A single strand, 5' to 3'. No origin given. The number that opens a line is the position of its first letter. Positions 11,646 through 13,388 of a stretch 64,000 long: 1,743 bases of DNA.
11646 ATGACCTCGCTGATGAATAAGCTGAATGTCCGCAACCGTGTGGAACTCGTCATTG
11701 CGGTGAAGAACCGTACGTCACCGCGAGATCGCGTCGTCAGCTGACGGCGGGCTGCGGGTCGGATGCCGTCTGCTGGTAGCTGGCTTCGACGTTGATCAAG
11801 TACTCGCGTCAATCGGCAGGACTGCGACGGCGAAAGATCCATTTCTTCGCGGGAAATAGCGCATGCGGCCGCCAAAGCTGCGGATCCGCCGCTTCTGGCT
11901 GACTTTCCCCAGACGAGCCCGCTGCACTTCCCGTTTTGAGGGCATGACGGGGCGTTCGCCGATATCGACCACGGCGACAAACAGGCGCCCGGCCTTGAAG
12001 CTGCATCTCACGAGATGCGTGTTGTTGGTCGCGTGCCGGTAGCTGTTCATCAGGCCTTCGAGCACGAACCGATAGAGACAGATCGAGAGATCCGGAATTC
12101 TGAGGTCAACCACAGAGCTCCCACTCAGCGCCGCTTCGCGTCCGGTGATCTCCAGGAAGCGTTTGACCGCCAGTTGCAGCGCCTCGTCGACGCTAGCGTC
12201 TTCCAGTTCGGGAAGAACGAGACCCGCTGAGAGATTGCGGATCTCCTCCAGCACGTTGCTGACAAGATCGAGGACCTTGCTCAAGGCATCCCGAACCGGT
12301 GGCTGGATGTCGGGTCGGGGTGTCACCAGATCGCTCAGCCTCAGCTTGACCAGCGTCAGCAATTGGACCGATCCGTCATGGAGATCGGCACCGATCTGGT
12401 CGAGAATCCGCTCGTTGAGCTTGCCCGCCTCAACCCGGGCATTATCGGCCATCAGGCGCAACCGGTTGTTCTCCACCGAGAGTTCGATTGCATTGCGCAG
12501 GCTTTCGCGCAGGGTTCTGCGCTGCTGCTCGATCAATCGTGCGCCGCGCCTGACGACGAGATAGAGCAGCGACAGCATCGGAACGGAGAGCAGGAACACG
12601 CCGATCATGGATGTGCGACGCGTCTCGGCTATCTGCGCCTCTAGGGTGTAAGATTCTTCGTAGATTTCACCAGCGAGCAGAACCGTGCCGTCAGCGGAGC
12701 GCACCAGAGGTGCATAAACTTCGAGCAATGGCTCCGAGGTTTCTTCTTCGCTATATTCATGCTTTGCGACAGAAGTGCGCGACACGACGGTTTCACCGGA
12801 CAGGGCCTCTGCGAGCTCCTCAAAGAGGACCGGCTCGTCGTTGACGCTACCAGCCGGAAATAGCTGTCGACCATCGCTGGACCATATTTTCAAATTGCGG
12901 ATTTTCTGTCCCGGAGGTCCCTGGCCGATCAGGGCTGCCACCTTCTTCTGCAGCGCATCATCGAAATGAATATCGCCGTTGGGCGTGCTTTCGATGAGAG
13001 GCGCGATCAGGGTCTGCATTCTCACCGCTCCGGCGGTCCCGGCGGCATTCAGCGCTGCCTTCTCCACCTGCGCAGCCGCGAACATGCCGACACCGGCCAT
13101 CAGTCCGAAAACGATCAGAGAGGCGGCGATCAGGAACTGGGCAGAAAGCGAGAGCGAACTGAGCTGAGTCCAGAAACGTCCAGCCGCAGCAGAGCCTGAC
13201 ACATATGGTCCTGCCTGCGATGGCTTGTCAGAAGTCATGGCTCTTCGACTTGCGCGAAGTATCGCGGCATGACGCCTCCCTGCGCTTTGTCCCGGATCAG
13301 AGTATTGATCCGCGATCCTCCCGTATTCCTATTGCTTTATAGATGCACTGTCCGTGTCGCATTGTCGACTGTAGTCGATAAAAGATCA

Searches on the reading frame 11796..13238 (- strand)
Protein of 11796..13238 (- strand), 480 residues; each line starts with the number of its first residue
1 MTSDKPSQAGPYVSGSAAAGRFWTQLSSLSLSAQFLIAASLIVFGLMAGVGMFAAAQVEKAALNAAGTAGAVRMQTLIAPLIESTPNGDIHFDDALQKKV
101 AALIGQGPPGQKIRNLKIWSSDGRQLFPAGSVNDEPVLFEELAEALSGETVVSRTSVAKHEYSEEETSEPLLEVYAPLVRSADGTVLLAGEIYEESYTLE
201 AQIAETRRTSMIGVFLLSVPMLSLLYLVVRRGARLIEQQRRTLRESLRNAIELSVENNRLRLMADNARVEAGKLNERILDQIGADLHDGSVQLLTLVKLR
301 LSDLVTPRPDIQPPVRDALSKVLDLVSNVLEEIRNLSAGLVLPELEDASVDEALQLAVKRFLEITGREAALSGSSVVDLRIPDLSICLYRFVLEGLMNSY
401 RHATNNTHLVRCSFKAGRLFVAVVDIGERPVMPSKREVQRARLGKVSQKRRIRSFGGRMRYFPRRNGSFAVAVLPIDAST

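Call 3: search_protein_families(library=pfam, proteins=[window:11796-13238:-], max_evalue=0.01)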
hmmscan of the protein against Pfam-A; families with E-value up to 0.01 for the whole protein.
window:11796-13238:- (480 aa): 1 family
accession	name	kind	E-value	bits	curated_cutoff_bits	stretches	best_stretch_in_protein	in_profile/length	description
PF07730.19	HisKA_3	-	2.2e-05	25.3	24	1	281-341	4-64/68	Histidine kinase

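Call 17: find_homologous_proteins(query=window:11796-13238:-, max_evalue=0.00001)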
Query window:11796-13238:- (480 aa): 107 proteins with E <= 0.00001 among 8000 candidates.
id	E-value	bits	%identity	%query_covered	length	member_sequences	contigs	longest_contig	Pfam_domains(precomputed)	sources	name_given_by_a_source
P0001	3.7e-289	977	98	98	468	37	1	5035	PF07730.20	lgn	-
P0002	9.8e-250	847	83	99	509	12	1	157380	-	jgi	jgi:signal transduction histidine kinase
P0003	5.9e-241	818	81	96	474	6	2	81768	PF07730.20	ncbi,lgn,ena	-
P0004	3.8e-236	802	80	96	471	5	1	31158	PF07730.20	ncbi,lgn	-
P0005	2.3e-234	796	80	95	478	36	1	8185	PF07730.20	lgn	-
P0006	1.7e-233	794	80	96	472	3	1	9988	PF07730.20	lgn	-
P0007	4.1e-233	792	80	95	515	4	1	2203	PF07730.20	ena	-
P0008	4.2e-233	792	80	95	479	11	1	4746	-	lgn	-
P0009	4.4e-233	792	80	95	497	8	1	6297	-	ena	-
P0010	5.1e-233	792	79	95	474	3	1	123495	PF07730.20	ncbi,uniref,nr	ncbi:histidine kinase [Rhizobium sp. AQ_MP]|uniref:sensor histidine kinase n=1 Tax=Rhizobium sp. AQ_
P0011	3.8e-232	789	80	95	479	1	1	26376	-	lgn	-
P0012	5.6e-232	788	79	96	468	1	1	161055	-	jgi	-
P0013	1.4e-231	787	79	95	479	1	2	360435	-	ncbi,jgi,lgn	jgi:signal transduction histidine kinase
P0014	1.9e-231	787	80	95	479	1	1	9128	-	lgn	-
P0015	7.3e-231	785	79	95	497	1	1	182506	-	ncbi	-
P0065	6.3e-115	403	46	97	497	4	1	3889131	-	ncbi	ncbi:sensor histidine kinase [Ensifer canadensis]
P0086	2.0e-53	200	32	95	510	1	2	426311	PF02518.32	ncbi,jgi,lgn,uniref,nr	ncbi:MAG TPA: ATP-binding protein [Bosea sp. (in: a-proteobacteria)]|jgi:hypothetical protein|uniref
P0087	4.6e-53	199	34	91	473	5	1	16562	PF13581.13,PF02518.32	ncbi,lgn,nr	ncbi:signal transduction histidine-protein kinase/phosphatase DegS [bacterium MnTg02]|nr:signal tran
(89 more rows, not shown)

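Call 18: find_encoding_contigs(protein=P0086, flank=10000, max_places=3)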
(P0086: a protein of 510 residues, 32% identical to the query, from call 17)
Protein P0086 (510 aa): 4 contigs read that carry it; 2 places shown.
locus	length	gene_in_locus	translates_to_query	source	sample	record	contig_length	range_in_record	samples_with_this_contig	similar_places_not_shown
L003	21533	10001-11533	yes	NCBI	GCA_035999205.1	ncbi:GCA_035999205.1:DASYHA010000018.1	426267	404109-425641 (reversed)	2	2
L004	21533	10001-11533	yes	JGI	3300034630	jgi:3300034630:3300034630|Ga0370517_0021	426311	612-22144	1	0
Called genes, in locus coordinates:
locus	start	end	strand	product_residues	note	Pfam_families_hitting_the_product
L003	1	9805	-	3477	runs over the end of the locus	?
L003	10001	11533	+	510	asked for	PF02518:HATPase_c (weak)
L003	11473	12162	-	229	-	PF00072:Response_reg, PF00196:GerE, PF08281:Sigma70_r4_2 (faint)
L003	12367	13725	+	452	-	PF01566:Nramp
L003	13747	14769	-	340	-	PF00248:Aldo_ket_red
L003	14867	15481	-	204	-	PF00702:Hydrolase, PF13419:HAD_2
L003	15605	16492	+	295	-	PF01794:Ferric_reduct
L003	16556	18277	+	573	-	PF05977:MFS_3, PF07690:MFS_1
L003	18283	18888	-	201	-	-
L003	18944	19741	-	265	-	PF02673:BacA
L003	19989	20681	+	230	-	PF13417:GST_N_3, PF13409:GST_N_2, PF00043:GST_C (weak)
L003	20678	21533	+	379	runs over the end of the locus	PF08331:QueG_DUF1730, PF25160:LdpA_Fe-S-bd (faint), PF13484:Fer4_16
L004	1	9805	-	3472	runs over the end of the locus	?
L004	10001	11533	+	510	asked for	PF02518:HATPase_c (weak)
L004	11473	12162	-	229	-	PF00072:Response_reg, PF00196:GerE, PF08281:Sigma70_r4_2 (faint)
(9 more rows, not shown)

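Call 19: find_encoding_contigs(protein=P0087, flank=10000, max_places=3)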
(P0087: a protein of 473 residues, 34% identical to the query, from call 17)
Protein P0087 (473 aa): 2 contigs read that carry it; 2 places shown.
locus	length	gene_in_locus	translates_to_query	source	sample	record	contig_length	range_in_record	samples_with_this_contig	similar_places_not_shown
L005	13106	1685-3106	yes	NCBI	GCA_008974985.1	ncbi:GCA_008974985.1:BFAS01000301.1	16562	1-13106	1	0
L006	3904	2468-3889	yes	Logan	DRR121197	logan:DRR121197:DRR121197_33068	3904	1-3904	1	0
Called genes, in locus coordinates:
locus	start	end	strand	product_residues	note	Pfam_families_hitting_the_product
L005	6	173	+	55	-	-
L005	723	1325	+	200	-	PF13875:DUF4202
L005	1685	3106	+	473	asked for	PF02518:HATPase_c, PF13581:HATPase_c_2 (faint)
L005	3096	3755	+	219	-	PF00072:Response_reg, PF08281:Sigma70_r4_2 (weak), PF00196:GerE, PF04545:Sigma70_r4 (faint)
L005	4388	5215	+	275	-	-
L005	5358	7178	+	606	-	-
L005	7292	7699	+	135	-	PF00034:Cytochrom_C, PF13442:Cytochrome_CBB3 (weak)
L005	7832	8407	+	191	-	PF00034:Cytochrom_C, PF13442:Cytochrome_CBB3 (weak)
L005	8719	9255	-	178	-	PF06496:DUF1097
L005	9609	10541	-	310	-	PF00126:HTH_1, PF03466:LysR_substrate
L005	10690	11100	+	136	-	PF00903:Glyoxalase, PF13669:Glyoxalase_4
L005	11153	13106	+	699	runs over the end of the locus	PF01243:PNPOx_N, PF00970:FAD_binding_6 (weak), PF00175:NAD_binding_1, PF00111:Fer2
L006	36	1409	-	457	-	PF14306:PUA_2, PF01747:ATP-sulfurylase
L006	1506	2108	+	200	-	PF13875:DUF4202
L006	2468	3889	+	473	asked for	PF02518:HATPase_c, PF13581:HATPase_c_2 (faint)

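Call 20: find_encoding_contigs(protein=P0065, flank=10000, max_places=2)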
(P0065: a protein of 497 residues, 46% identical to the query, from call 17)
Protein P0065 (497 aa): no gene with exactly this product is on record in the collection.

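Call 22: search_dna_similar(query=window:11796-13238:-, collection=plasmids, mode=protein, max_rows=40, max_evalue=1e-10)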
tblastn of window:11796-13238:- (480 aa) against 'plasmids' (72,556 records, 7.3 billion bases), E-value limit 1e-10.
Records with a match: 188; places in all: 200; records where one place covers at least 80% of the query: 179.
Best place of each record, by identity: 60-80% 1; <60% 187.
By first word of the organism name: Sinorhizobium 81; Rhizobium 34; Agrobacterium 23; Ensifer 10; Shinella 6; Neorhizobium 6; Paracoccus 6; Ketogulonicigenium 4; Phyllobacterium 3; Pararhizobium 3; and 12 more.
By predicted mobility (MOB-suite, as given by PLSDB): non-mobilizable 101; mobilizable 59; conjugative 28.
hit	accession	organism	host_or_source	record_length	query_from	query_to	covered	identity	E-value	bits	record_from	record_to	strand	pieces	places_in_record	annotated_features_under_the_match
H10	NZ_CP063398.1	Rhizobium sp. SL42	Amphicarpaea bracteata,Whole ...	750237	43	478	91%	65.7%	1e-159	508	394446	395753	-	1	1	histidine kinase | response regulator transcription factor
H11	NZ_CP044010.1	Rhizobium sp. BG6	Prosopis cineraria,pure bacterial ...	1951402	43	478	91%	46.6%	4e-100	336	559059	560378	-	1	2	none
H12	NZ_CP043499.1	Rhizobium grahamii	Prosopis cineraria,pure bacterial ...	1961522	43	478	91%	46.6%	4e-100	336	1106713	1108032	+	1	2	none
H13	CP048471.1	Agrobacterium tumefaciens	walnut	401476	43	477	91%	44.7%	1e-101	341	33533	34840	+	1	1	ATP-binding protein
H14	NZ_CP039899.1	Agrobacterium tumefaciens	-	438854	43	477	91%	43.8%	2e-99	334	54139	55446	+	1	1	histidine kinase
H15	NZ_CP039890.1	Agrobacterium tumefaciens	-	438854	43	477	91%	43.8%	2e-99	334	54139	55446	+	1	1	histidine kinase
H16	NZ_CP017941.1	Phyllobacterium zundukense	Oxytropis triphylla,cell culture,root ...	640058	1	480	100%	33.7%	3e-42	168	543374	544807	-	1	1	ATP-binding protein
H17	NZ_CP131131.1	Shinella zoogloeoides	isolate,Activated charcoal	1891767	47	476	90%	32.6%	1e-37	154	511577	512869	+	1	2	none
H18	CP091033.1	Sinorhizobium sp. B11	soybean,TY,soil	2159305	47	480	90%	31.9%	4e-40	162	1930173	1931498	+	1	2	ATP-binding protein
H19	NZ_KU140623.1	Sinorhizobium sp. M14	microbial mats from Zloty Stok gold mine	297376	48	477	90%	32.1%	2e-40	163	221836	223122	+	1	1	histidine kinase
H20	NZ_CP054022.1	Rhizobium indicum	Pisum sativum l. (pea),Pure culture,Pea ...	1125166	43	459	87%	32.0%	1e-37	154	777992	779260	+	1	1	record has no annotation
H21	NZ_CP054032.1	Rhizobium indicum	Pisum sativum l. (pea),Pure culture,Pea ...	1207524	43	459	87%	32.0%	1e-36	151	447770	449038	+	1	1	record has no annotation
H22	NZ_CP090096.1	Neorhizobium galegae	Galega,Cell culture,Plant nodule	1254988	44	468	89%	31.4%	2e-41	166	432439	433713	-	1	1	record has no annotation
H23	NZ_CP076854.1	Rhizobium sp. WYJ-E13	Curcuma wenyujin Y.H. Chen et C. ...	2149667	44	471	89%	30.9%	1e-37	154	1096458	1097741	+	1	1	none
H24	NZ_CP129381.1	Rhizobium sp. SSA_523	single cell,Sea water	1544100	47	459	86%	31.9%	9e-36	149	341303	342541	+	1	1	none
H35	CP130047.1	Sinorhizobium meliloti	Medicago,Cell culture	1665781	47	469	88%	30.6%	2e-38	156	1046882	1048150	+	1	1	sensor histidine kinase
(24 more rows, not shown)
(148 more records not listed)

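Call 23: get_annotated_region(hit=H13, flank=18000)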
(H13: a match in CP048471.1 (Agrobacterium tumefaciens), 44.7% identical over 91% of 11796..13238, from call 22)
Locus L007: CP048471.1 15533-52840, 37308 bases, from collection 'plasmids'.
description: Agrobacterium tumefaciens strain Yub001 plasmid pAt, complete sequence
organism: Agrobacterium tumefaciens (NCBI taxid 358)
taxonomy: Bacteria; Pseudomonadota; Alphaproteobacteria; Hyphomicrobiales; Rhizobiaceae; Agrobacterium; Agrobacterium tumefaciens
host: -; source: walnut; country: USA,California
typing (MOB-suite, as given by PLSDB): non-mobilizable; mating-pair formation MPF_T
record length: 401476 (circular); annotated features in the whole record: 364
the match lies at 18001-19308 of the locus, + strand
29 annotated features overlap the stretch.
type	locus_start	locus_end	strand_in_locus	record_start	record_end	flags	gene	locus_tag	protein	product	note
CDS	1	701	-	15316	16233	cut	-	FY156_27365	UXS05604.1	flippase-like domain-containing protein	-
CDS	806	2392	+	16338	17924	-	-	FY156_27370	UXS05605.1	sulfatase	-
CDS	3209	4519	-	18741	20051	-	-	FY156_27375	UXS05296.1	HlyD family type I secretion periplasmic adaptor subunit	-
CDS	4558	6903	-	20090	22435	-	-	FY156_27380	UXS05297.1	calcium-binding protein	-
CDS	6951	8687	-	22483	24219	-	-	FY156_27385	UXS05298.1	type I secretion system permease/ATPase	-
CDS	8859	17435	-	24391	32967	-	-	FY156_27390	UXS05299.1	calcium-binding protein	-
CDS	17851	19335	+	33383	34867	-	-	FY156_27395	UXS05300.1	ATP-binding protein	-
CDS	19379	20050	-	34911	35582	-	-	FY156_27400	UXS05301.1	response regulator transcription factor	-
CDS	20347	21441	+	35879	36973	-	-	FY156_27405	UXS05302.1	helix-turn-helix transcriptional regulator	-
CDS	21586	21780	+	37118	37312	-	-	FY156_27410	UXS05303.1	hypothetical protein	-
CDS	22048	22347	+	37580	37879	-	-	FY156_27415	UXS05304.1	type II toxin-antitoxin system RelE/ParE family toxin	-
CDS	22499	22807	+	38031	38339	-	-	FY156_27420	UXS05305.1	type II toxin-antitoxin system RelB/DinJ family antitoxin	-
CDS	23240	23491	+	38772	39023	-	-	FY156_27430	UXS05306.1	type II toxin-antitoxin system Phd/YefM family antitoxin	-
CDS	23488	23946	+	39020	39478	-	-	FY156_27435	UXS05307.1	type II toxin-antitoxin system VapC family toxin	-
CDS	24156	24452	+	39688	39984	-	-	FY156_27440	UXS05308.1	nucleotidyltransferase domain-containing protein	-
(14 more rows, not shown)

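Call 24: get_annotated_region(hit=H35, flank=12000)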
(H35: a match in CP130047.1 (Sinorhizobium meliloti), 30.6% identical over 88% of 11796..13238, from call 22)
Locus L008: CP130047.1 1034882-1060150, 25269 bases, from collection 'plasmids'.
description: Sinorhizobium meliloti strain AK57 plasmid pSymB, complete sequence
organism: Sinorhizobium meliloti (NCBI taxid 382)
taxonomy: Bacteria; Pseudomonadota; Alphaproteobacteria; Hyphomicrobiales; Rhizobiaceae; Sinorhizobium; Sinorhizobium meliloti
host: -; source: Medicago,Cell culture; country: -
typing (MOB-suite, as given by PLSDB): mobilizable; relaxase MOBQ
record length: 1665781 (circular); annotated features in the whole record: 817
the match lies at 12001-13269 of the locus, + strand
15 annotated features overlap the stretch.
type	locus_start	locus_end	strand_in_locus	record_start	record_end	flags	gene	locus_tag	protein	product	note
CDS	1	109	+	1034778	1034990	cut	-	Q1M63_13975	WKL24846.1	hypothetical protein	-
CDS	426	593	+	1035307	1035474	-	-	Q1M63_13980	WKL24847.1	hypothetical protein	-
CDS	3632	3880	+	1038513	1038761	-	-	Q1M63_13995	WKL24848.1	plasmid stabilization protein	-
CDS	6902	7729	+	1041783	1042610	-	-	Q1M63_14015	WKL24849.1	class I SAM-dependent methyltransferase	-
CDS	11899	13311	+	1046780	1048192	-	-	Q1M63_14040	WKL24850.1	sensor histidine kinase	-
CDS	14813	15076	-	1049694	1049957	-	minE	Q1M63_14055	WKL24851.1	cell division topological specificity factor MinE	-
CDS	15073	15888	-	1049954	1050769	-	minD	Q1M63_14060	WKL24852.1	septum site-determining protein MinD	-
CDS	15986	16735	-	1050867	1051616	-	minC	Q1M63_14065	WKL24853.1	septum site-determining protein MinC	-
CDS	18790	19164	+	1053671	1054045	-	-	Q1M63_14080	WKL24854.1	hypothetical protein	-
CDS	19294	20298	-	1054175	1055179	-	nadE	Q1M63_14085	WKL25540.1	NAD(+) synthase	-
CDS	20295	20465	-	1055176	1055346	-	-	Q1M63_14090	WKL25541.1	hypothetical protein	-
CDS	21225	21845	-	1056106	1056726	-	-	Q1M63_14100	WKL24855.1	AMP-binding protein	-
CDS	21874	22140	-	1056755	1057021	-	-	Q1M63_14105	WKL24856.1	acyl carrier protein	-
CDS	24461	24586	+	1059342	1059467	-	-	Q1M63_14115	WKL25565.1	hypothetical protein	-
CDS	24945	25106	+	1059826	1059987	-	-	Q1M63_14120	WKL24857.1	hypothetical protein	-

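Call 25: get_annotated_region(hit=H16, flank=18000)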
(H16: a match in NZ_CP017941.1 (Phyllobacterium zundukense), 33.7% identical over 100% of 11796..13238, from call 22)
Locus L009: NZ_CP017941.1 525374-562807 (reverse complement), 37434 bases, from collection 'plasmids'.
description: Phyllobacterium zundukense strain Tri-48 plasmid unnamed1, complete sequence
organism: Phyllobacterium zundukense (NCBI taxid 1867719)
taxonomy: Bacteria; Pseudomonadota; Alphaproteobacteria; Hyphomicrobiales; Phyllobacteriaceae; Phyllobacterium; Phyllobacterium zundukense
host: -; source: Oxytropis triphylla,cell culture,root nodule; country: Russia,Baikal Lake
typing (MOB-suite, as given by PLSDB): non-mobilizable
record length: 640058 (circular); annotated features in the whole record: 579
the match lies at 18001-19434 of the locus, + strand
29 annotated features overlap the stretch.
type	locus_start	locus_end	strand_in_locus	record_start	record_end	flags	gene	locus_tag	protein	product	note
CDS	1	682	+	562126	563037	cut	-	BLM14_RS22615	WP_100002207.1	nucleotidyltransferase and HEPN domain-containing protein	-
CDS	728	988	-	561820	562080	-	-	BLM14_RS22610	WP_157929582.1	hypothetical protein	-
CDS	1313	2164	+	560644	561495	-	-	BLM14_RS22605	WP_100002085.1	type IV toxin-antitoxin system AbiEi family antitoxin domain-containing protein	-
CDS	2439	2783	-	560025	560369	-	-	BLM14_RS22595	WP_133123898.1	hypothetical protein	-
CDS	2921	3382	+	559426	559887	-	-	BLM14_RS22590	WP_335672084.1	MarR family transcriptional regulator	-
CDS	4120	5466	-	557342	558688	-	-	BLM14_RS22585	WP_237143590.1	HlyD family type I secretion periplasmic adaptor subunit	GO:0030253 - protein secretion by the type I secretion system [Evidence IEA]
CDS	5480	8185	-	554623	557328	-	-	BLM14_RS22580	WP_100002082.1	cadherin-like domain-containing protein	-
CDS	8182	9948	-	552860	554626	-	-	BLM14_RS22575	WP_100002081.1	type I secretion system permease/ATPase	-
CDS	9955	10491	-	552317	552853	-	-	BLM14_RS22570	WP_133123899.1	hypothetical protein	-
CDS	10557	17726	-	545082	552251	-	-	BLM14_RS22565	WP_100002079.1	peroxidase family protein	-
CDS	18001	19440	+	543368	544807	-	-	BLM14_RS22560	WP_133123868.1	ATP-binding protein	-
CDS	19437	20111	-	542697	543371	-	-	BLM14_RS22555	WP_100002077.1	response regulator transcription factor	GO:0000160 - phosphorelay signal transduction system [Evidence IEA]; GO:0006355 - regulation of DNA-templated ...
CDS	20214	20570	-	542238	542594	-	-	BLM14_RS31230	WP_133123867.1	hypothetical protein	-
CDS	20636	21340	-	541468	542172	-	-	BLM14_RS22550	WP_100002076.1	IS6 family transposase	-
CDS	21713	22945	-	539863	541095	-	-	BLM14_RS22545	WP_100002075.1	type II toxin-antitoxin system HipA family toxin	-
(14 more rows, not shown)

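Call 33: search_protein_families(library=ncbifam, proteins=[window:11796-13238:-], max_evalue=0.001)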
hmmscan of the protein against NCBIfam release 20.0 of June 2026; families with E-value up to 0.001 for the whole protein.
window:11796-13238:- (480 aa): 3 families
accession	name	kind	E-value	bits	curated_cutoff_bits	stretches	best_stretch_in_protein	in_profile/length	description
NF052443.1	SensHisKinMctS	equivalog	1.4e-16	59.9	700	1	267-478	241-450/457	two-component system sensor histidine kinase MctS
NF008649.0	PRK11644.1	equivalog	2.8e-06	26.4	408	1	216-463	255-484/499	signal transduction histidine-protein kinase/phosphatase UhpB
NF007896.0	PRK10600.1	equivalog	2e-05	23.4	578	1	281-473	393-581/598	nitrate/nitrite two-component system sensor histidine kinase NarX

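Call 58: predict_structure(alignment_id=A4)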
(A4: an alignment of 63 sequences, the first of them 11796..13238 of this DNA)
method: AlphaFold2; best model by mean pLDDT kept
length: 480 residues; sequences in the alignment: 63
mean_pLDDT: 87.1   pTM: 0.52
mean pLDDT of the five models: 87.1, 85.8, 83.4, 82.9, 81.5
residues with pLDDT >= 90: 255; 70-90: 194; 50-70: 22; < 50: 9
segments of 3 or more residues with pLDDT < 50: 1-4, 7-9
pLDDT, mean of each block of 10 residues (from residue 1): 48 66 84 87 91 91 93 93 77 86 90 93 87 75 94 78 77 94 92 92 91 91 90 91 94 93 83 80 81 88 88 91 92 81 86 95 95 81 92 94 94 93 94 86 88 92 93 78
secondary structure, 60 per line:
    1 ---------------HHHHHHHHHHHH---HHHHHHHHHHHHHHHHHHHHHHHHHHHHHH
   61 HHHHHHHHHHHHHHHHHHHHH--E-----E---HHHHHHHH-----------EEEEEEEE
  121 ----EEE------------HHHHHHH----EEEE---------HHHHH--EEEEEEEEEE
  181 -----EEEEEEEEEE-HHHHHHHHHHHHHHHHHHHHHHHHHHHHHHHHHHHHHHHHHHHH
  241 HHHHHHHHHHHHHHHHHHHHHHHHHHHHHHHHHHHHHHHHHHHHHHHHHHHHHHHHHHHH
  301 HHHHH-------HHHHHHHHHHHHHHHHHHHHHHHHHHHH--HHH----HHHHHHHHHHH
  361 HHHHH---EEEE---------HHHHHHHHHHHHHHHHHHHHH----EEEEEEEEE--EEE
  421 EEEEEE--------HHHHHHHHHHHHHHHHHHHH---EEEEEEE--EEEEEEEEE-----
elements in order: H16-27 H31-81 H94-101 E113-120 E125-127 H140-146 E151-154 H164-168 E171-180 E186-195 H197-305 H313-340 H350-365 E369-372 H382-402 E407-415 E418-426 H435-454 E458-464 E467-475
